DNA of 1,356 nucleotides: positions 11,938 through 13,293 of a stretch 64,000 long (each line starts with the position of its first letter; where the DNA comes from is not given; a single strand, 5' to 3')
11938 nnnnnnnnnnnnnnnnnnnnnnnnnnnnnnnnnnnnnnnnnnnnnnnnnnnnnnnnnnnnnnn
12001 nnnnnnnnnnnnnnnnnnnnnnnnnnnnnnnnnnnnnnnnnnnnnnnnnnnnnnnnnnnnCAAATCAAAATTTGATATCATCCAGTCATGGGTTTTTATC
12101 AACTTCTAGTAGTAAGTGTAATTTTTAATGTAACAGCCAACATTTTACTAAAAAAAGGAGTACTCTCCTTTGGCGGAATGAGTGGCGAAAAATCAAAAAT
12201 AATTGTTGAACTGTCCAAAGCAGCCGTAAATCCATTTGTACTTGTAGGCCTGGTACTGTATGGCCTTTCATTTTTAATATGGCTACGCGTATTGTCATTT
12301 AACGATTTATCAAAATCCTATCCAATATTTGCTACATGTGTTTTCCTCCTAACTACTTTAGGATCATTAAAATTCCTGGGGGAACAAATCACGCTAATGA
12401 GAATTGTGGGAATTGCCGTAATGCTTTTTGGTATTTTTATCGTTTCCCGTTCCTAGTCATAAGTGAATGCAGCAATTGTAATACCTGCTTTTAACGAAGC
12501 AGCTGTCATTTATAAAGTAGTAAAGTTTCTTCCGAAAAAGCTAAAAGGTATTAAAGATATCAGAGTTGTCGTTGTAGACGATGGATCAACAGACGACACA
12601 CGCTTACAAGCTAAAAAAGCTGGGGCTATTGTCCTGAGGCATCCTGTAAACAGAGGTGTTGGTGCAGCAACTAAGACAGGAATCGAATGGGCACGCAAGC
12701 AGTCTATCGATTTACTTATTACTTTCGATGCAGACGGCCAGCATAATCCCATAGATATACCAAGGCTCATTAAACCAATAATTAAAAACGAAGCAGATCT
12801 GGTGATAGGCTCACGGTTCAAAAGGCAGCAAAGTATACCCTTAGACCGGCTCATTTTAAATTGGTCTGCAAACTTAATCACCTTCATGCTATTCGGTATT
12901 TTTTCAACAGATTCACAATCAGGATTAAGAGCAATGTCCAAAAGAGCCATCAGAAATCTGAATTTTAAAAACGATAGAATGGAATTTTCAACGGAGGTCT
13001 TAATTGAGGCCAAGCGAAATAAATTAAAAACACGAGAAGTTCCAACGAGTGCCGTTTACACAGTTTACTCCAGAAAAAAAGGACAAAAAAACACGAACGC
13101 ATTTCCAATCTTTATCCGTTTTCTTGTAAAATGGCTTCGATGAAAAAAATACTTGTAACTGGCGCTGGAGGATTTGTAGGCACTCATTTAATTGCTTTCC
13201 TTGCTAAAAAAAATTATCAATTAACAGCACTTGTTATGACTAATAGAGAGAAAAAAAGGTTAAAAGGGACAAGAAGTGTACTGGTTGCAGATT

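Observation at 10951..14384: Arn-like module: PIG-V-like GT-C, a small 4-TM flippase-like protein, a DPM1/ArnC-like GT2, an SDR and a DUF2304-like protein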

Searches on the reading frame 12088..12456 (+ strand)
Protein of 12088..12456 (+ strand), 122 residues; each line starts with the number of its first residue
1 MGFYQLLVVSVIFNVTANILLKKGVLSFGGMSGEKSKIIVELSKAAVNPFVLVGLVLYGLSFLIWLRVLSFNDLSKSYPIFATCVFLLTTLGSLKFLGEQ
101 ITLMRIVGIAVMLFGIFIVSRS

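Call 3: search_protein_families(library=pfam, proteins=[window:12088-12456:+], max_evalue=0.01)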
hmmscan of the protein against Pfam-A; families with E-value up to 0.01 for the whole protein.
window:12088-12456:+ (122 aa): 3 families
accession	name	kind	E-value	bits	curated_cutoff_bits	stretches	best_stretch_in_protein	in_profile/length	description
PF00893.25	Multi_Drug_Res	-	1.8e-05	25.6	23.7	1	50-111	31-92/93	Small Multidrug Resistance protein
PF00892.27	EamA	-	0.00013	22.7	28.2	1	43-120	58-134/135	EamA-like transporter family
PF10639.15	TMEM234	-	0.00025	21.5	30.1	1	6-119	1-112/113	Putative transmembrane family 234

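Call 4: search_protein_families(library=ncbifam, proteins=[window:12088-12456:+], max_evalue=0.01)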
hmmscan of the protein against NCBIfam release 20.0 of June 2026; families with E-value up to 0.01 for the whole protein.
window:12088-12456:+ (122 aa): 4 families
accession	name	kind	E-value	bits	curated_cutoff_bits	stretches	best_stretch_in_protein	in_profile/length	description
NF002816.2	PRK02971.1-2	equivalog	2.5e-13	50.5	99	1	8-121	4-118/120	4-amino-4-deoxy-L-arabinose-phosphoundecaprenol flippase subunit ArnF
NF011625.2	PRK15051.1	equivalog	8.3e-06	26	92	1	51-120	38-108/111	4-amino-4-deoxy-L-arabinose-phosphoundecaprenol flippase subunit ArnE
NF051482.1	EbrB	exception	0.0032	18.1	160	1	41-121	22-103/105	SMR family multidrug efflux transporter EbrB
NF000023.1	qac_SMR_C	exception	0.0073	16.4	200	0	53-117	34-98/107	quaternary ammonium compound efflux SMR transporter QacC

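Call 25: find_homologous_proteins(query=window:12088-12456:+, max_evalue=0.001)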
Query window:12088-12456:+ (122 aa): 325 proteins with E <= 0.001 among 353 candidates; the best 120 are listed.
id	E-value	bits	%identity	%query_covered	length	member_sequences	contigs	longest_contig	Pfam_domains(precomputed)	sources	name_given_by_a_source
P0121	2.3e-66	239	100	100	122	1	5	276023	PF00893.26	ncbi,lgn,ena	ncbi:MAG: hypothetical protein AAB512_01785 [Patescibacteria group bacterium]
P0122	4.3e-66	238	99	100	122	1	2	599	PF00893.26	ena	-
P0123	2.6e-58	213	84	100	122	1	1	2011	PF00893.26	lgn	-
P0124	1.5e-57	211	84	100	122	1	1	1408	-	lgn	-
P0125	1.5e-57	211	83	100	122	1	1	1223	-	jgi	jgi:multidrug transporter EmrE-like cation transporter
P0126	1.1e-56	208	82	100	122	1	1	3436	-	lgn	-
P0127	1.8e-56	207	82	100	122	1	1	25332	-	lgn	-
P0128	2.0e-56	207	82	100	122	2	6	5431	-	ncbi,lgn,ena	-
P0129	2.2e-56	207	82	100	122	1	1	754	-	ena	-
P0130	2.0e-55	204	80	100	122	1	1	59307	-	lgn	-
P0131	2.0e-55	204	81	100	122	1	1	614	-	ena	-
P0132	2.3e-55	204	79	100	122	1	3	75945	-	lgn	-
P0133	7.0e-55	202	80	100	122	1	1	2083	-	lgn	-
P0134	1.4e-54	201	79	100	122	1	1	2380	-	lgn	-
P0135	2.3e-54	201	79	100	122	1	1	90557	-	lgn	-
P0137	2.6e-53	197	77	100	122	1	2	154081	PF00893.26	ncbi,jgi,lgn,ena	-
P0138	1.6e-52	195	76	100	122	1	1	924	PF00892.27,PF00893.26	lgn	-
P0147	1.8e-50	188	76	100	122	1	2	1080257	PF00893.26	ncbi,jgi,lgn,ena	-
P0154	6.4e-49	183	72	100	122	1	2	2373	PF00893.26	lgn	-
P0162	6.4e-48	180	70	100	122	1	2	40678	PF00892.27,PF00893.26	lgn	-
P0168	2.6e-47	178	72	100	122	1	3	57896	PF00893.26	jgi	-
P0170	5.1e-47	177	73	87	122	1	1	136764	PF00893.26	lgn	-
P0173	7.1e-47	177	72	100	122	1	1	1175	PF00892.27,PF00893.26,PF10639.16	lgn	-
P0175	1.1e-46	176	70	99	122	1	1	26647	PF00893.26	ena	-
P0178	1.7e-46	175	70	99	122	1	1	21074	PF00893.26,PF10639.16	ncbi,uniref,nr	ncbi:hypothetical protein A2165_01995 [Candidatus Curtissbacteria bacterium RBG_13_40_7]|uniref:EamA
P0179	1.9e-46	175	69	99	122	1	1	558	PF00893.26,PF10639.16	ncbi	-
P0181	3.2e-46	174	68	100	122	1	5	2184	PF00893.26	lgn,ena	-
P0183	3.9e-46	174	70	99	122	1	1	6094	PF00892.27,PF00893.26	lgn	-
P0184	5.1e-46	174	70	100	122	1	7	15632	PF00893.26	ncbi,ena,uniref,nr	ncbi:MAG: hypothetical protein UT84_C0023G0008 [Candidatus Curtissbacteria bacterium GW2011_GWA1_40_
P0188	7.8e-46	173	69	99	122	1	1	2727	PF00893.26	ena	-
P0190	1.0e-45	173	69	100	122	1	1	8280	PF00893.26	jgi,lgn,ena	jgi:multidrug transporter EmrE-like cation transporter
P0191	1.1e-45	173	68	99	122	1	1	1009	PF00892.27,PF00893.26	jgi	jgi:multidrug transporter EmrE-like cation transporter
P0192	1.1e-45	173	68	100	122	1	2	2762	PF00892.27,PF00893.26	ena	-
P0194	1.4e-45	172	69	99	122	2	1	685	PF00892.27,PF00893.26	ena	-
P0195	1.6e-45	172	68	100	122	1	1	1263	PF00893.26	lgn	-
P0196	1.7e-45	172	69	99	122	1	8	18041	PF00892.27,PF00893.26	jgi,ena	-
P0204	3.7e-45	171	67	100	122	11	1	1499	PF00892.27,PF00893.26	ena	-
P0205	3.7e-45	171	70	100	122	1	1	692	PF00893.26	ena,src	-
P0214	6.6e-45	170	69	100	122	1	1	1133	PF00892.27,PF00893.26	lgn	-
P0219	7.0e-45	170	71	87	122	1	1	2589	PF00892.27,PF00893.26,PF10639.16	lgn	-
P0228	9.7e-45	170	69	100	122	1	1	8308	PF00893.26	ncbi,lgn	-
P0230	1.1e-44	169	68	99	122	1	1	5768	PF00892.27,PF00893.26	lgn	-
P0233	1.2e-44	169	69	99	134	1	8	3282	PF00892.27,PF00893.26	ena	-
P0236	1.6e-44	169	68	99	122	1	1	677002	PF00893.26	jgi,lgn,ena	-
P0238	1.6e-44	169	73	98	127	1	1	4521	PF00893.26,PF10639.16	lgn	-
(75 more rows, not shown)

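Call 58: search_solved_structures(query=A3, max_evalue=10)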
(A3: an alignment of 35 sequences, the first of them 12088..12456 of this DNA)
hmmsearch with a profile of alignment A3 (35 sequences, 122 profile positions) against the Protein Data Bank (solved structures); distinct sequences matched with E-value up to 10: 8.
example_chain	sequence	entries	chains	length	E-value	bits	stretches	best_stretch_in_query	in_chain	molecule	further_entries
3b5d_A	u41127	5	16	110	0.27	15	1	54-119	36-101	Multidrug transporter emrE | SMR family multidrug efflux protein EmrE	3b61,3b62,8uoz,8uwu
8uoz_B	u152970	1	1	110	0.28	14.9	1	54-119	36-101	SMR family multidrug efflux protein EmrE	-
7mgx_A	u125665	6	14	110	0.32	14.8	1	54-119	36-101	Multidrug transporter EmrE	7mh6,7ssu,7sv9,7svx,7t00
6wk5_B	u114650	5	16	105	0.43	14.3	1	60-117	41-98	Multidrug resistance protein, SMR family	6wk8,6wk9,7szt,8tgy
2i68_A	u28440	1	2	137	0.51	14.1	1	54-119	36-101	Protein emrE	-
7jk8_A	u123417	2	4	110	0.55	14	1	54-119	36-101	Multidrug SMR transporter | Multidrug transporter EmrE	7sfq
8vxu_A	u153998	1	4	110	0.76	13.5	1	60-117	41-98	Multidrug resistance protein, SMR family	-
8uwu_A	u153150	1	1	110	0.79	13.5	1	54-119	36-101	SMR family multidrug efflux protein EmrE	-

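Call 59: search_protein_families(library=pfam, alignment_id=A3, max_evalue=0.01)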
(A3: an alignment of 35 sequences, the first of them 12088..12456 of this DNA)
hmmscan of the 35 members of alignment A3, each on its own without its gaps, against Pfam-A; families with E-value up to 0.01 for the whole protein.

A. member 1, window:12088-12456:+ (122 aa): 3 families
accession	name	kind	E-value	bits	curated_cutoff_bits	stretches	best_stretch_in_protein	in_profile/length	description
PF00893.25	Multi_Drug_Res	-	1.8e-05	25.6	23.7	1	50-111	31-92/93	Small Multidrug Resistance protein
PF00892.27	EamA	-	0.00013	22.7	28.2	1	43-120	58-134/135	EamA-like transporter family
PF10639.15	TMEM234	-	0.00025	21.5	30.1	1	6-119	1-112/113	Putative transmembrane family 234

B. families by the number of members that match (of 35 scanned): 4 families
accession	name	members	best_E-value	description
PF00893.25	Multi_Drug_Res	35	2e-06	Small Multidrug Resistance protein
PF00892.27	EamA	35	5e-06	EamA-like transporter family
PF10639.15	TMEM234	34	9.1e-07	Putative transmembrane family 234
PF09928.14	DUF2160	1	0.0078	Predicted small integral membrane protein (DUF2160)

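Call 63: predict_structure(alignment_id=A3)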
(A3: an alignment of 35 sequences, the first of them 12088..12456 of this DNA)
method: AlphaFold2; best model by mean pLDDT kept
length: 122 residues; sequences in the alignment: 35
mean_pLDDT: 82.1   pTM: 0.71
mean pLDDT of the five models: 82.1, 81.5, 80.2, 78.9, 77.8
residues with pLDDT >= 90: 28; 70-90: 77; 50-70: 17; < 50: 0
segments of 3 or more residues with pLDDT < 50: none
pLDDT, mean of each block of 10 residues (from residue 1): 88 92 76 63 79 91 86 71 89 85 84 85 71
secondary structure, 60 per line:
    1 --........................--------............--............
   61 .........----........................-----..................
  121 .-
elements in order: H3-26 H35-46 H49-69 H74-97 H103-121

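Call 66: fold_search(model_id=the predicted structure, library=pdb)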
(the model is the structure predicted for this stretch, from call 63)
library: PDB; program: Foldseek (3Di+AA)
matches with E <= 10: 61; with E <= 0.001: 0
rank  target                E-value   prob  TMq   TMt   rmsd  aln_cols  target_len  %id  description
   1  6wk5_A                1.1e-02  1.00  0.56  0.63   5.8       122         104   20  Crystal structure of Gdx-Clo from Small Multidrug Resistance family of transporters (released 2020-10-28)
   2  8vxu_A                1.2e-02  1.00  0.55  0.63   5.8       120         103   21  Crystal structure of Gdx-Clo A60T from Small Multidrug Resistance family of transporters in complex with cetyltrimetyl (released 2024-05-08)
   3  8uwu_MODEL_1_A        1.5e-02  1.00  0.63  0.68   4.8       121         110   18  EmrE structure in the proton-bound state (WT/L51I heterodimer) (released 2024-05-29)
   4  8uoz_MODEL_1_A        5.9e-02  1.00  0.63  0.69   4.0       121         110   19  EmrE structure in the TPP-bound state (WT/E14Q heterodimer) (released 2024-05-29)
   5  8vxu_B                7.6e-02  0.99  0.43  0.48   6.7       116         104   22  Crystal structure of Gdx-Clo A60T from Small Multidrug Resistance family of transporters in complex with cetyltrimetyl (released 2024-05-08)
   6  7mgx_E                1.3e-01  1.00  0.61  0.70   3.7       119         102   18  Structure of EmrE-D3 mutant in complex with monobody L10 and methyl viologen (released 2022-03-02)
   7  7mgx_A                1.4e-01  1.00  0.59  0.67   4.0       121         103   18  Structure of EmrE-D3 mutant in complex with monobody L10 and methyl viologen (released 2022-03-02)
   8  7mgx_B                2.2e-01  0.99  0.46  0.55   6.3       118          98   18  Structure of EmrE-D3 mutant in complex with monobody L10 and methyl viologen (released 2022-03-02)
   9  8uoz_MODEL_1_B        4.2e-01  0.85  0.42  0.45   8.3       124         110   20  EmrE structure in the TPP-bound state (WT/E14Q heterodimer) (released 2024-05-29)
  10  7jk8_MODEL_1_A        1.7e+00  0.28  0.30  0.35   7.2       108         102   19  EmrE S64V mutant bound to tetra(4-fluorophenyl)phosphonium at pH 5.8 (released 2020-12-09)
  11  9div_B                2.0e+00  0.85  0.51  0.46   5.8        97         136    5  The crystal structure of de novo designed ChuA binding protein C8 (released 2025-05-21)
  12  7svx_B                2.9e+00  0.60  0.48  0.56   6.4       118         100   18  Structure of EmrE-D3 mutant in complex with monobody L10 and harmane (released 2022-03-02)
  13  8zko_A                3.0e+00  0.13  0.30  0.13  11.8       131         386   12  CryoEM structure of Thyroid Hormone Transporter MCT8 (released 2025-04-02)
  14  9div_A                3.2e+00  0.80  0.55  0.49   4.8       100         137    5  The crystal structure of de novo designed ChuA binding protein C8 (released 2025-05-21)
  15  9s99_B                3.2e+00  0.07  0.23  0.16  17.9       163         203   11  CdvB2 filament - high twist, class B (released 2026-01-28)
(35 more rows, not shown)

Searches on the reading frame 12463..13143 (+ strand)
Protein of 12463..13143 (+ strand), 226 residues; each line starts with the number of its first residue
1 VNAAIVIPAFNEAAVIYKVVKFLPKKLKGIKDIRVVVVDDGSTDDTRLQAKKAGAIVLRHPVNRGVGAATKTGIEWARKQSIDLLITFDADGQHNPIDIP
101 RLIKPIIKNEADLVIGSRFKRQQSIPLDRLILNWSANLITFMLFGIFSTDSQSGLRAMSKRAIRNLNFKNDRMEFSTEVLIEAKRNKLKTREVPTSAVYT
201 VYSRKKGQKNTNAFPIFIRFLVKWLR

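Call 3: search_protein_families(library=pfam, proteins=[window:12463-13143:+], max_evalue=0.01)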
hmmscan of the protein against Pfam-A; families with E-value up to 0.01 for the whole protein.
window:12463-13143:+ (226 aa): 1 family
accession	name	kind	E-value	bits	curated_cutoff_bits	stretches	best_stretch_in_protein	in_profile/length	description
PF00535.33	Glycos_transf_2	-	1.2e-29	103.9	23.3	1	5-136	2-132/168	Glycosyl transferase family 2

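Call 4: search_protein_families(library=ncbifam, proteins=[window:12463-13143:+], max_evalue=0.01)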
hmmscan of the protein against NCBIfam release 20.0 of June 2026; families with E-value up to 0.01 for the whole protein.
window:12463-13143:+ (226 aa): 18 families
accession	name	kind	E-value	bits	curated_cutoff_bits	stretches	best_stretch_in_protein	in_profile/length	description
NF058614.1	PPMAGASynPpgS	equivalog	3.2e-47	160.8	370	1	4-218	3-217/226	polyprenyl-phospho-N-acetylgalactosaminyl synthase PpgS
TIGR04182.1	glyco_TIGR04182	equivalog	2.8e-29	102.4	325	1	4-215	3-203/293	S-layer glycoprotein N-glycosyltransferase AglJ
NF041391.1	DPhHxTase_Halo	equivalog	9.2e-13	47.7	375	1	9-195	3-181/213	dolichyl-phosphate hexose transferase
NF047588.1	GlcsyltransPgfSStrep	equivalog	2.7e-11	43.2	500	1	1-171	1-172/308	glycosyltransferase PgfS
NF007986.1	PRK10714.1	equivalog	1.9e-10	40.3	529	1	3-166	8-172/316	undecaprenyl-phosphate 4-deoxy-4-formamido-L-arabinose transferase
NF010496.0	PRK13915.1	equivalog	6.6e-10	38.6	262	1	4-113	34-150/307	glucosyl-3-phosphoglycerate synthase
TIGR03965.1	mycofact_glyco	equivalog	2.3e-09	36.7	280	1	3-81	76-157/467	mycofactocin biosynthesis glycosyltransferase MftF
TIGR03469.1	HpnB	hypoth_equivalog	3.1e-08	33.1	379.25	1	4-114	47-168/386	hopene-associated glycosyltransferase HpnB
TIGR04283.1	glyco_like_mftF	equivalog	3.4e-08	33.4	182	1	4-119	2-107/221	TIGR04283 family arsenosugar biosynthesis glycosyltransferase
NF041875.1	EPS_EpsD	equivalog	1.5e-07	31.2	370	1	5-97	3-95/325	exopolysaccharide biosynthesis glycosyltransferase EpsD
TIGR03937.1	PgaC_IcaA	equivalog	2.4e-07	30.1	422.3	1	4-99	48-143/407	poly-beta-1,6-N-acetyl-D-glucosamine synthase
NF007482.0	PRK10073.1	equivalog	8e-07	28.4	423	1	4-130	9-141/334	glycosyltransferase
NF041865.1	EpsU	equivalog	1.3e-06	27.7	700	1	4-93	42-134/394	exopolysaccharide biosynthesis GT2 family glycosyltransferase EpsU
NF045692.1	OglycostaseCruG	equivalog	5.6e-05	22.2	600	1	3-115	43-161/386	2'-O-glycosyltransferase CruG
NF047683.1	TeichurnBiosyTuaG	equivalog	0.0013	18.5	400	1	4-101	9-106/252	teichuronic acid biosynthesis protein TuaG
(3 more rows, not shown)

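Call 19: search_solved_structures(query=window:12463-13143:+, max_evalue=0.001)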
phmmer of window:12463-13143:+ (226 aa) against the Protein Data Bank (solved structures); distinct sequences matched with E-value up to 0.001: 13.
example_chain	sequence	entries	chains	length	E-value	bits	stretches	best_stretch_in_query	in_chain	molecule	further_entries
5mlz_A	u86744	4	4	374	5.8e-14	55.4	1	1-197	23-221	Dolichol monophosphate mannose synthase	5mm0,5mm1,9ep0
7pdo_A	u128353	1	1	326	1.2e-08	38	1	4-119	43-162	Glucosyl-3-phosphoglycerate synthase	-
7p5l_A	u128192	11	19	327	1.2e-08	38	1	4-119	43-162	Glucosyl-3-phosphoglycerate synthase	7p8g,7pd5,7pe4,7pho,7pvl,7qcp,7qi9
4y6n_A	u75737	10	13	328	1.9e-08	37.4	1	4-122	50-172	Glucosyl-3-phosphoglycerate synthase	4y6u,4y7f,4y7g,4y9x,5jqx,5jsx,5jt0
3e25_A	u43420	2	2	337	2.1e-08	37.3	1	4-122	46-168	Putative uncharacterized protein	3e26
4ddz_A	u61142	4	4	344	2.2e-08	37.2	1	4-122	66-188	GLUCOSYL-3-PHOSPHOGLYCERATE SYNTHASE (GpgS) | Glucosyl-3-phosphoglycerate synthase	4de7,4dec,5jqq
9bhc_C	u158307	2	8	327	1.2e-06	31.5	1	3-125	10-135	Undecaprenyl-phosphate 4-deoxy-4-formamido-L-arabinose transferase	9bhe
8vxh_A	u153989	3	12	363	1.5e-06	31.2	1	3-125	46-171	Undecaprenyl-phosphate 4-deoxy-4-formamido-L-arabinose transferase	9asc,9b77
2z87_A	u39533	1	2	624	2.1e-06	30.7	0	4-80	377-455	Chondroitin synthase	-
2z86_A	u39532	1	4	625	2.1e-06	30.7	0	4-80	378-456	Chondroitin synthase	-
3ckj_A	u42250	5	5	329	2.5e-06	30.5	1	4-122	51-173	Putative uncharacterized protein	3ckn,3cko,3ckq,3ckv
9hwj_A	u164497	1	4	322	3.8e-06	29.8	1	3-122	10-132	Undecaprenyl-phosphate 4-deoxy-4-formamido-L-arabinose transferase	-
6p61_A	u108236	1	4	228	0.00025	23.9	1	4-95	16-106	Glycosyltransferase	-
